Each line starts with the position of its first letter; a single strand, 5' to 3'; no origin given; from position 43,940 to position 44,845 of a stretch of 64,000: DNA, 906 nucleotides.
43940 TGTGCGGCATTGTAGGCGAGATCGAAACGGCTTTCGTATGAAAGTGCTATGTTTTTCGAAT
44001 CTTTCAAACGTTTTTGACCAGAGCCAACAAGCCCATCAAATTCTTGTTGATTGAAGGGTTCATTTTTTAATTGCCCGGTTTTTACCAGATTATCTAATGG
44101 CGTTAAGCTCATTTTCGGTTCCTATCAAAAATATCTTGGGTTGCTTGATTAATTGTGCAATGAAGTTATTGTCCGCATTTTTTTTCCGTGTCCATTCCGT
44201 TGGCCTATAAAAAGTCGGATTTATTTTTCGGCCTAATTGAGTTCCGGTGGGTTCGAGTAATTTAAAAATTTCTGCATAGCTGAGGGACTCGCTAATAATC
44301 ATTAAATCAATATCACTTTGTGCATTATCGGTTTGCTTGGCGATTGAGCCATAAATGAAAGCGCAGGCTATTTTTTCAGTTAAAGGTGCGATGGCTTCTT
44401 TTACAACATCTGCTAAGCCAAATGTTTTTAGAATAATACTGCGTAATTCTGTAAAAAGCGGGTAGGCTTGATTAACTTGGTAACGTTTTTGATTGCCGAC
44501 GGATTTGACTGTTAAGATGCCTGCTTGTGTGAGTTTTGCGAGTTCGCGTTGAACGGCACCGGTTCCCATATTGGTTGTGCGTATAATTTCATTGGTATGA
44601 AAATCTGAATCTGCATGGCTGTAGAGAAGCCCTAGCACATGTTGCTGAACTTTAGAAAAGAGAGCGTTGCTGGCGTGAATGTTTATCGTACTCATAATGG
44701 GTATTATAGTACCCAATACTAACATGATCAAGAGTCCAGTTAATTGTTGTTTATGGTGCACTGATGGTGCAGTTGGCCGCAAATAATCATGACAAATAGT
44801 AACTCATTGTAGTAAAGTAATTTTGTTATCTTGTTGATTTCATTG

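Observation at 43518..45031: A 1.25-kb islet at tRNA-Leu bounded by 97-bp direct repeats carries a HEPN/MNT (HepT/MntA-like) toxin-antitoxin pair and an extra 43-bp junction duplication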

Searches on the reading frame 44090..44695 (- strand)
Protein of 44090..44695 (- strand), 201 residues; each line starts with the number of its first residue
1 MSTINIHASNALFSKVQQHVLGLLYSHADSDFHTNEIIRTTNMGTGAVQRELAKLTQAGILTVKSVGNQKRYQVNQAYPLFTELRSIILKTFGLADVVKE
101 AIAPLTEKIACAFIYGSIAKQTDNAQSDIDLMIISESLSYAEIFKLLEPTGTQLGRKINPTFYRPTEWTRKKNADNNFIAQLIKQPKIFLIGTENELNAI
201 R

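Call 6: search_protein_families(library=pfam, proteins=[window:44090-44695:-], max_evalue=0.1)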
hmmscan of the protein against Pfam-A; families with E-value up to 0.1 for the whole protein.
window:44090-44695:- (201 aa): 10 families
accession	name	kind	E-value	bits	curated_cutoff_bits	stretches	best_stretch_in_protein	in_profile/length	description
PF18765.7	Polbeta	-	3.2e-08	34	26.9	1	106-158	10-64/93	Polymerase beta, Nucleotidyltransferase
PF01909.29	NTP_transf_2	-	0.00011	23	21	1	109-188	14-69/93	Nucleotidyltransferase domain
PF24266.1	HTH_HVO_0163_N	-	0.00011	22.7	31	1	31-75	16-60/70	HVO_0163, N-terminal HTH domain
PF24033.1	DUF7342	-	0.00014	22.3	31.6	1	35-89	21-75/150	Family of unknown function (DUF7342)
PF12802.13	MarR_2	-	0.00028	21.4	27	1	19-71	9-60/61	MarR family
PF03428.19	RP-C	-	0.00049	20.4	24.4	1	36-75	76-115/175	Replication protein C N-terminal domain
PF08100.18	Dimerisation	-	0.0052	17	25.6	1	6-76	16-85/93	O-methyltransferase dimerisation domain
PF13730.12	HTH_36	-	0.019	15.2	25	1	20-61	10-55/55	Helix-turn-helix domain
PF22600.2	MTPAP-like_central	-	0.032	14.7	27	1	94-139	25-68/139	Poly(A) RNA polymerase, mitochondrial-like, central palm domain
PF21984.2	DnaD_N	-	0.05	14.2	27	0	29-84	32-86/101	DnaD N-terminal domain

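Call 7: search_protein_families(library=ncbifam, proteins=[window:44090-44695:-], max_evalue=0.1)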
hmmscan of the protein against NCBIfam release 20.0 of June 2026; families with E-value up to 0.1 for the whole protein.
window:44090-44695:- (201 aa): 11 families
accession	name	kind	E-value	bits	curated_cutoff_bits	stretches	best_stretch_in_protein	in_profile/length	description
NF047752.1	MntA_antitoxin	equivalog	3.7e-07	30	60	1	108-158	6-57/106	type VII toxin-antitoxin system MntA family adenylyltransferase antitoxin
NF033788.1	HTH_metalloreg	subfamily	0.00043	20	55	1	27-76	23-70/77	metalloregulator ArsR/SmtB family transcription factor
NF051895.1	anti_phage_HalB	equivalog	0.0041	16.8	190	1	114-143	4-33/211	anti-phage Hailong system nucleotidyltransferase HalB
NF033061.1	ANT_4p_I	equivalog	0.0052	16.4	350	1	105-137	26-58/253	ANT(4')-I family aminoglycoside nucleotidyltransferase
NF012212.1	ANT_9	subfamily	0.019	14.2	340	1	96-141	8-54/249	aminoglycoside nucleotidyltransferase ANT(9)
NF041852.1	trans_reg_HypR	equivalog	0.023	14.7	180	1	17-77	8-67/139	redox-sensitive transcriptional regulator HypR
NF000181.1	ANT_4p_Ia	exception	0.045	13.2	500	1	107-135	29-57/253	aminoglycoside O-nucleotidyltransferase ANT(4')-Ia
NF041413.1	ArsR_Rv2640c_fam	equivalog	0.047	14.1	155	1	11-75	38-102/118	Rv2640c family ArsR-like transcriptional regulator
NF040958.1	linco_LnuH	exception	0.056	12.9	540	1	101-135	12-46/256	lincosamide nucleotidyltransferase Lnu(H)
NF010396.0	PRK13824.1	domain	0.063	12.2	390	1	38-73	90-125/404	replication protein C domain-containing protein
NF053755.1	MsvR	equivalog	0.085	12.5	220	0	10-73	8-68/236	transcriptional factor MsvR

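Call 8: search_protein_families(library=padloc, proteins=[window:44090-44695:-], max_evalue=0.1)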
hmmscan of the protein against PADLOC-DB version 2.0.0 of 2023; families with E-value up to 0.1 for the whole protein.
window:44090-44695:- (201 aa): 18 families
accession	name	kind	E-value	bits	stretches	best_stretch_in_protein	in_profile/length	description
PDLC04368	PDC-M05A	-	1.9e-81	270.7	1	7-198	5-196/201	-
PDLC04372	PDC-M05A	-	3.2e-68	227.2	1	35-198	2-165/167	-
PDLC04371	PDC-M05A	-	3.9e-29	99.8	1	9-161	25-178/211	-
PDLC04369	PDC-M05A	-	7.7e-27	92.2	1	18-195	16-189/201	-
PDLC04370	PDC-M05A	-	1.9e-22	78.1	1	14-194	14-191/194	-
PDLC04902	PDC-S09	-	3.5e-06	25.3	1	109-158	21-72/97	-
PDLC04904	PDC-S09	-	1.1e-05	23.6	1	114-159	30-76/104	-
PDLC04906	PDC-S09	-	3.9e-05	21.9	1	109-159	24-76/98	-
PDLC04903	PDC-S09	-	6e-05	21.3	1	105-137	22-54/108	-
PDLC04907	PDC-S09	-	0.00015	19.8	1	108-137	26-55/114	-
PDLC01857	CARF3--CARF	-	0.0011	16.6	1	25-84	137-192/201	-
PDLC01438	Csa3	-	0.0023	16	1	11-93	144-222/305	"CAS-I,CAS-II,CAS-III,CAS-IV,CAS-V,CAS-VI; associated_signaling"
PDLC01853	CARF3--CARF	-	0.004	14.9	1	12-76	135-199/209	-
PDLC03963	SoFic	-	0.0086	13.5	1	11-78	291-354/361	-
PDLC04905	PDC-S09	-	0.015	13.6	1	113-183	25-91/101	-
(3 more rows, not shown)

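Call 13: find_encoding_contigs(protein=window:44090-44695:-, flank=10000, max_places=10)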
Protein window:44090-44695:- (201 aa): no gene with exactly this product is on record in the collection.

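Call 26: search_solved_structures(query=window:44090-44695:-, max_evalue=1)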
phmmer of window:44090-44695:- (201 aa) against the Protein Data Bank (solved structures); distinct sequences matched with E-value up to 1: 6.
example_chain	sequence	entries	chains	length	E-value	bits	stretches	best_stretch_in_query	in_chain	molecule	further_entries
6p01_A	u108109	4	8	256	0.19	14.9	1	105-136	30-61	Kanamycin nucleotidyltransferase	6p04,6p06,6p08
3ffl_A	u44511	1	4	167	0.22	14.6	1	11-105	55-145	Anaphase-promoting complex subunit 7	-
1kny_A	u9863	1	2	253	0.62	13.2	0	105-136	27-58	KANAMYCIN NUCLEOTIDYLTRANSFERASE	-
1kan_A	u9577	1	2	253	0.62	13.2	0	105-136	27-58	KANAMYCIN NUCLEOTIDYLTRANSFERASE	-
6un8_A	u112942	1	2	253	0.68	13.1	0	105-136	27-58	Aminoglycoside NucleotidylTransferase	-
6nlt_A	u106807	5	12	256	0.69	13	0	105-136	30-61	Kanamycin nucleotidyltransferase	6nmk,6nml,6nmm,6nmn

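Call 57: find_related_loci(query=window:44090-44695:-, collection=metagenome_contigs, flank=10000)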
Query window:44090-44695:- (201 aa) in metagenome_contigs; peptide patterns used: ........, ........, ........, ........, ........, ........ (x = any residue, [..] = any of these).
158 stretches matched a pattern; 24 encode a relative of the query (tblastn E <= 1e-3); 24 distinct loci.
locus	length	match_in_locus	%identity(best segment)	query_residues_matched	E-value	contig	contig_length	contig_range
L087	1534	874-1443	77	6-197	3e-103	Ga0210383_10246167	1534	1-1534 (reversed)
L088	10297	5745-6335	71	1-197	7e-94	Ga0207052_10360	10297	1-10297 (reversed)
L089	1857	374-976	64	1-201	1e-90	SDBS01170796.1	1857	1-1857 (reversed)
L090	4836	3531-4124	64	5-201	2e-84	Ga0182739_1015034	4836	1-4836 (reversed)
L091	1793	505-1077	64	7-197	8e-88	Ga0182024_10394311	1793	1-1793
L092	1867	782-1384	61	1-201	3e-86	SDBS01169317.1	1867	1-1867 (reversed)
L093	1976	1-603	61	1-201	6e-86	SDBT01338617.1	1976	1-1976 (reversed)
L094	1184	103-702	59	1-200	1e-85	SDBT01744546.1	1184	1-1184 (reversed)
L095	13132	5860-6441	61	8-200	2e-78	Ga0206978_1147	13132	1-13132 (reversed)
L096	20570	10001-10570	61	12-201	1e-77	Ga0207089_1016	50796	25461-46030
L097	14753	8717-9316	58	1-200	1e-77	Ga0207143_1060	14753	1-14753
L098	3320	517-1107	59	1-197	2e-77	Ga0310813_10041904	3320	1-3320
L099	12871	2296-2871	60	6-197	1e-76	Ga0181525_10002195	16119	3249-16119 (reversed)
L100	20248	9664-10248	65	8-201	1e-79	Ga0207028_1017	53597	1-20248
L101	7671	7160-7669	66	9-178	1e-73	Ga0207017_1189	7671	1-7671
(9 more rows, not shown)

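Call 62: list_cluster_members(proteins=[window:44090-44695:-, window:43681-44112:-, window:48073-48888:+])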
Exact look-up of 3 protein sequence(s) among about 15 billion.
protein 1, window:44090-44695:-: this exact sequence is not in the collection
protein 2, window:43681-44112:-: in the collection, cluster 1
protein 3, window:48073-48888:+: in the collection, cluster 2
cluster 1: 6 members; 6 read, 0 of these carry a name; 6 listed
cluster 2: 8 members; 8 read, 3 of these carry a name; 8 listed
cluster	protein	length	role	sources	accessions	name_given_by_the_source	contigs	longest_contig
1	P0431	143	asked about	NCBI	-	-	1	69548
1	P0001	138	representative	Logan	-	-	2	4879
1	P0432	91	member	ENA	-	-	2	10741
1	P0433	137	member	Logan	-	-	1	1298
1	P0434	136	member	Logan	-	-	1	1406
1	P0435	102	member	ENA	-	-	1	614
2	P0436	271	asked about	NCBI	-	-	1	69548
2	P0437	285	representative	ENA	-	-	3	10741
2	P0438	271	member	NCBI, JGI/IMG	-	3-deoxy-manno-octulosonate cytidylyltransferase (CMP-KDO synthetase)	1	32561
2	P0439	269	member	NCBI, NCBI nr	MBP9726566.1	MAG: 3-deoxy-manno-octulosonate cytidylyltransferase [Gammaproteobacteria bacterium] | 3-deoxy-manno-octulosonate cytidylyltransferase [Gammaproteobacteria bacterium]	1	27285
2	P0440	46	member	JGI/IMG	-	CMP-2-keto-3-deoxyoctulosonic acid synthetase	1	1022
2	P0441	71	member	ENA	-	-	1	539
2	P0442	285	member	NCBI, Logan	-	-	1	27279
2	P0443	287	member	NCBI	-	-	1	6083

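Call 63: find_encoding_contigs(protein=P0432, flank=10000, max_places=6)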
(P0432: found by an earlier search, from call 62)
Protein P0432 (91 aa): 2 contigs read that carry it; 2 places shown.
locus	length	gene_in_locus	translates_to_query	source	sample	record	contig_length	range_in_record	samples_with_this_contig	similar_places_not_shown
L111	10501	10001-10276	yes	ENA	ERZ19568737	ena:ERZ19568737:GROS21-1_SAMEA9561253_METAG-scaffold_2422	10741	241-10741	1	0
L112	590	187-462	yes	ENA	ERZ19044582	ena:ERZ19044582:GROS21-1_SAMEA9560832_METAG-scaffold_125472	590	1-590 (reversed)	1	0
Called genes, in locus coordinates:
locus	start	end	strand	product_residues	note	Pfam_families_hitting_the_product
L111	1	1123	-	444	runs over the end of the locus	PF01523:PmbA_TldD_1st (weak), PF19290:PmbA_TldD_2nd, PF19289:PmbA_TldD_3rd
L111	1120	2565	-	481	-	PF01523:PmbA_TldD_1st, PF19290:PmbA_TldD_2nd, PF19289:PmbA_TldD_3rd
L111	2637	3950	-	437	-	PF13173:AAA_14, PF13635:DUF4143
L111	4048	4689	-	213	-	PF00300:His_Phos_1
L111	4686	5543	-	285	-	PF02348:CTP_transf_3, PF12804:NTP_transf_3 (weak)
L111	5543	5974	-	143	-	PF13340:DUF4096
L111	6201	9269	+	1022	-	-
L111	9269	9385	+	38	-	-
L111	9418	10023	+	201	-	PF18765:Polbeta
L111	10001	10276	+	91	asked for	-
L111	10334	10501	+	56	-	?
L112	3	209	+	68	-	?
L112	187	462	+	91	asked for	-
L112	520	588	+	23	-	?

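Call 68: search_protein_families(library=pfam, proteins=[L111:6201-9269:+, L111:5543-5974:-], max_evalue=0.01)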
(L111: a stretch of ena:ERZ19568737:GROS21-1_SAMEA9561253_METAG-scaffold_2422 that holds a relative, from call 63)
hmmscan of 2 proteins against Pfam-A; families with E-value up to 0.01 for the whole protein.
L111:6201-9269:+ (1022 aa): 6 families
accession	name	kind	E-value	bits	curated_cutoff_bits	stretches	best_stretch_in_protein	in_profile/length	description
PF12796.13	Ank_2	-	1e-32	113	27.3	4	77-169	1-90/90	Ankyrin repeats (3 copies)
PF00023.36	Ank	-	4.6e-25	86.7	21.1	1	139-169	2-32/33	Ankyrin repeat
PF13857.12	Ank_5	-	1.7e-24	86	27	2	130-177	7-54/56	Ankyrin repeats (many copies)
PF13637.12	Ank_4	-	1.7e-20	73.1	22.7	1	77-117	1-41/50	Ankyrin repeats (many copies)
PF13606.12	Ank_3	-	2.7e-20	70.5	22.3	0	138-165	1-28/30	Ankyrin repeat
PF24521.3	Ank_KRIT1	-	2.4e-05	24.5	80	0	210-316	22-129/149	KRIT1 ankyrin-repeats domain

L111:5543-5974:- (143 aa): 1 family
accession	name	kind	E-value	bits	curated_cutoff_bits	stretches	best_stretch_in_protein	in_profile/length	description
PF13340.11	DUF4096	-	1.1e-17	64.5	34.3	1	5-53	28-76/76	Putative transposase of IS4/5 family (DUF4096)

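Call 77: find_related_loci(query=window:44090-44695:-, collection=viral_contigs, flank=10000)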
Query window:44090-44695:- (201 aa) in viral_contigs; peptide patterns used: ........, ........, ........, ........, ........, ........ (x = any residue, [..] = any of these).
7 stretches matched a pattern, but none encodes a relative of the query by tblastn (E <= 1e-3).

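Call 95: predict_structure(protein=window:44090-44695:-)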
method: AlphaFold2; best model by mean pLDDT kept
length: 201 residues; sequences in the alignment: 1
mean_pLDDT: 47.8   pTM: 0.39
mean pLDDT of the five models: 47.8, 40.3, 39.7, 38.7, 37.9
residues with pLDDT >= 90: 0; 70-90: 12; 50-70: 77; < 50: 112
segments of 3 or more residues with pLDDT < 50: 1-36, 40-44, 79-81, 96-130, 149-174, 193-195
pLDDT, mean of each block of 10 residues (from residue 1): 26 40 40 48 57 75 62 57 55 49 41 41 42 53 52 37 33 47 52 50 51
secondary structure, 60 per line:
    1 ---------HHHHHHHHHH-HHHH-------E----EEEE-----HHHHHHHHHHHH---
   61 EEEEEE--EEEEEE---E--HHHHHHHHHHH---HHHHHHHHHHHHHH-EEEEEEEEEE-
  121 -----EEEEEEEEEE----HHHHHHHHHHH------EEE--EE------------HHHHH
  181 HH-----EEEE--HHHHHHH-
elements in order: H10-19 H21-24 E37-40 H46-57 E61-66 E69-74 H81-91 H95-108 E110-119 E126-135 H140-150 E157-159 H176-182 E188-191 H194-200
